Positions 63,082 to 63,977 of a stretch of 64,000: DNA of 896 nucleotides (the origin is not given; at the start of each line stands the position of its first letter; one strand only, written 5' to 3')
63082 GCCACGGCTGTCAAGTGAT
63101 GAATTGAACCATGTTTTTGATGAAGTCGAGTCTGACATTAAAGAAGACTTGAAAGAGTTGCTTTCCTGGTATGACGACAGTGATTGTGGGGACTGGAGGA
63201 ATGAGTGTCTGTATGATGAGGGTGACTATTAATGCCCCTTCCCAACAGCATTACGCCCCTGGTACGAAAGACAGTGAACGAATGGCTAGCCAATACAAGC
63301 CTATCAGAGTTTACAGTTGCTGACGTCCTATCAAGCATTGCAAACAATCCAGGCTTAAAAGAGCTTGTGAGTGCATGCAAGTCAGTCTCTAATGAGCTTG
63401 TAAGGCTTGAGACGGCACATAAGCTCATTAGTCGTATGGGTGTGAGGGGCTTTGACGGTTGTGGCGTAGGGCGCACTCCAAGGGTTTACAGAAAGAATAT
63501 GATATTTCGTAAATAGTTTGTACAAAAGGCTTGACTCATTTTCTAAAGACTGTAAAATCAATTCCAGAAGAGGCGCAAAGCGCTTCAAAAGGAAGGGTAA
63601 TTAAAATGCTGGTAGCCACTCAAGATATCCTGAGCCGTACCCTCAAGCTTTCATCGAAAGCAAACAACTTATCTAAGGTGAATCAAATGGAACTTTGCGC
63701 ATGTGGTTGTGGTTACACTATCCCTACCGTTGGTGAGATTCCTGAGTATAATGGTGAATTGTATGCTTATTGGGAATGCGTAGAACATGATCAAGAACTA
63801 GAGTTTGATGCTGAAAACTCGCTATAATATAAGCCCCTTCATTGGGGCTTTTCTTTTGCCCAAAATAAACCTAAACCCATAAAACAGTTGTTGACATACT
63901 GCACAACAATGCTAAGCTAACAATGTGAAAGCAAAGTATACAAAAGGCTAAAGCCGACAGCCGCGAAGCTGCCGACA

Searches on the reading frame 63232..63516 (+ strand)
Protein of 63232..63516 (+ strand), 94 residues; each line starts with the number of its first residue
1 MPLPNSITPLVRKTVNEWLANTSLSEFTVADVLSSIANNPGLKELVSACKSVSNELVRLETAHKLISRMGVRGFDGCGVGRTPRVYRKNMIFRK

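Call 55: find_encoding_contigs(protein=window:63232-63516:+, flank=10000, max_places=6)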
Protein window:63232-63516:+ (94 aa): 3 contigs read that carry it; 3 places shown.
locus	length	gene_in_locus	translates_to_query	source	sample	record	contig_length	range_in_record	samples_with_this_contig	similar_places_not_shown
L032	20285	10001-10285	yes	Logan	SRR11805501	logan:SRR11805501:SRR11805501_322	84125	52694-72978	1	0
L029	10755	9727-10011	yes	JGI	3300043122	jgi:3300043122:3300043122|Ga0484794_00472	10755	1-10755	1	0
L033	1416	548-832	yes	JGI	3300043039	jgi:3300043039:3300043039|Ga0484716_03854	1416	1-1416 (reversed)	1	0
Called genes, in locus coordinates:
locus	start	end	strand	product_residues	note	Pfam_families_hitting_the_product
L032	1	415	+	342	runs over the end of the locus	PF00268:Ribonuc_red_sm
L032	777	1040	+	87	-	-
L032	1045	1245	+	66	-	-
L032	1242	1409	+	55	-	-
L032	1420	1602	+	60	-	-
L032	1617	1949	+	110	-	-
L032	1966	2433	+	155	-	-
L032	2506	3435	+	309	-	PF23942:DUF7277, PF23940:DUF7275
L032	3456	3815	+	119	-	-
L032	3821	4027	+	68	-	-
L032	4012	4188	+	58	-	-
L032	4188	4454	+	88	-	-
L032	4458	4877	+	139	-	-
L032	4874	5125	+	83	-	-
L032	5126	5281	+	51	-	-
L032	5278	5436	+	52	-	-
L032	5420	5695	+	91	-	-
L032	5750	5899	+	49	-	-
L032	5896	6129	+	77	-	-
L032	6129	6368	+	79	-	-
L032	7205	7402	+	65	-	-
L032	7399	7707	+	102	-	-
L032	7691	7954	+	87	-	-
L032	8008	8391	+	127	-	-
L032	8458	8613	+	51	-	PF23776:DUF7170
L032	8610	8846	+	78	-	-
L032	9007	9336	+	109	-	-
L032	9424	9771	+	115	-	-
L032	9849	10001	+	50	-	-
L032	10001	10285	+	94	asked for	-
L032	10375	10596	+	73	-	-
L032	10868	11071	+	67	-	-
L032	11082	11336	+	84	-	-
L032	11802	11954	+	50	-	-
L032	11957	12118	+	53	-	-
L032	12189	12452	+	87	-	-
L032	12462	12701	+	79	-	-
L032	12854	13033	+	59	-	-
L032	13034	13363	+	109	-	-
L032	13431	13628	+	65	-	-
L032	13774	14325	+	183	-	PF26901:Phage_T4_Y05D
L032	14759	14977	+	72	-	-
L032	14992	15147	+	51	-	-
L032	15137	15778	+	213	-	-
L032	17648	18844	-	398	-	-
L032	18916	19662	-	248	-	-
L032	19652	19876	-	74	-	-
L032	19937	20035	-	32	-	-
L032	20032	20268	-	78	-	-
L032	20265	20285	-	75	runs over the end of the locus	-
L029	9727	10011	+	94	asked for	-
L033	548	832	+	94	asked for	-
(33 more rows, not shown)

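Call 60: find_related_loci(query=L032:17648-18844:-, collection=viral_contigs, flank=10000)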
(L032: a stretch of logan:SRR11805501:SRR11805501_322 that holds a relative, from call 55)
Query L032:17648-18844:- (398 aa) in viral_contigs; peptide patterns used: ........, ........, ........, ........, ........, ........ (x = any residue, [..] = any of these).
4 stretches matched a pattern; 2 encode a relative of the query (tblastn E <= 1e-3); 2 distinct loci.
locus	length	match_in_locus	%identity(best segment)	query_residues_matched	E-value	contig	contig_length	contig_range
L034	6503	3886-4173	39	14-115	9e-21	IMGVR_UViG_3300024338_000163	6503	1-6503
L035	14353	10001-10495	25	38-201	9e-6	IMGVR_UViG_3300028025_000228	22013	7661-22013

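Call 63: find_related_loci(query=L032:15137-15778:+, collection=viral_contigs, flank=10000)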
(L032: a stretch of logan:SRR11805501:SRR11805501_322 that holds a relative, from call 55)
Query L032:15137-15778:+ (213 aa) in viral_contigs; peptide patterns used: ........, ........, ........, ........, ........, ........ (x = any residue, [..] = any of these).
4 stretches matched a pattern, but none encodes a relative of the query by tblastn (E <= 1e-3).

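Call 94: search_protein_families(library=pfam, proteins=[window:63232-63516:+], max_evalue=1)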
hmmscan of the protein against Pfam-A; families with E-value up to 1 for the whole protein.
window:63232-63516:+ (94 aa): 3 families
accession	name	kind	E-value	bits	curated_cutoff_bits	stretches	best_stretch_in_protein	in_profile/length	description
PF10660.14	MitoNEET_N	-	0.02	15.3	23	1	1-28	19-46/64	Iron-containing outer mitochondrial membrane protein N-terminus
PF07189.16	SF3b10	-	0.024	15.2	27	1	29-70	34-75/78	Splicing factor 3B subunit 10 (SF3b10)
PF08822.17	DUF1804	-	0.24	11.7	29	1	11-69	79-135/164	Protein of unknown function (DUF1804)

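Call 99: search_protein_families(library=pfam, proteins=[L032:15137-15778:+, L032:13774-14325:+, L032:13034-13363:+, L032:12189-12452:+, L032:12462-12701:+, L032:14759-14977:+, L032:10375-10596:+, L032:13431-13628:+, L032:17648-18844:-, L032:18916-19662:-], max_evalue=1)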
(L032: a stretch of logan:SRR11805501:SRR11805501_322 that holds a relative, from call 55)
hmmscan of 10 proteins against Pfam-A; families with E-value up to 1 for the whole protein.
L032:15137-15778:+ (213 aa): 0 families

L032:13774-14325:+ (183 aa): 1 family
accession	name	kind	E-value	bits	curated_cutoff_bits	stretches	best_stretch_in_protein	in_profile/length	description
PF08877.16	MepB-like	-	0.0051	17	27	1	67-132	27-87/122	MepB-like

L032:13034-13363:+ (109 aa): 0 families

L032:12189-12452:+ (87 aa): 0 families

L032:12462-12701:+ (79 aa): 1 family
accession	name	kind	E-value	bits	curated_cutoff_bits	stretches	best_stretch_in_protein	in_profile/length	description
PF02896.24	PEP-utilizers_C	-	0.21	11.2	22.8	1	16-47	248-278/293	PEP-utilising enzyme, PEP-binding domain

L032:14759-14977:+ (72 aa): 0 families

L032:10375-10596:+ (73 aa): 0 families

L032:13431-13628:+ (65 aa): 0 families

L032:17648-18844:- (398 aa): 0 families

L032:18916-19662:- (248 aa): 0 families

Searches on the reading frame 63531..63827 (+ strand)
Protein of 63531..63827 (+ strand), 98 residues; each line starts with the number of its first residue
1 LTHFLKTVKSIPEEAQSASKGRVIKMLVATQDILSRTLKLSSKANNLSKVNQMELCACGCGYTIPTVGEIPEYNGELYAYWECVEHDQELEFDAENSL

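Call 53: find_encoding_contigs(protein=window:63531-63827:+, flank=10000, max_places=6)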
Protein window:63531-63827:+ (98 aa): no gene with exactly this product is on record in the collection.
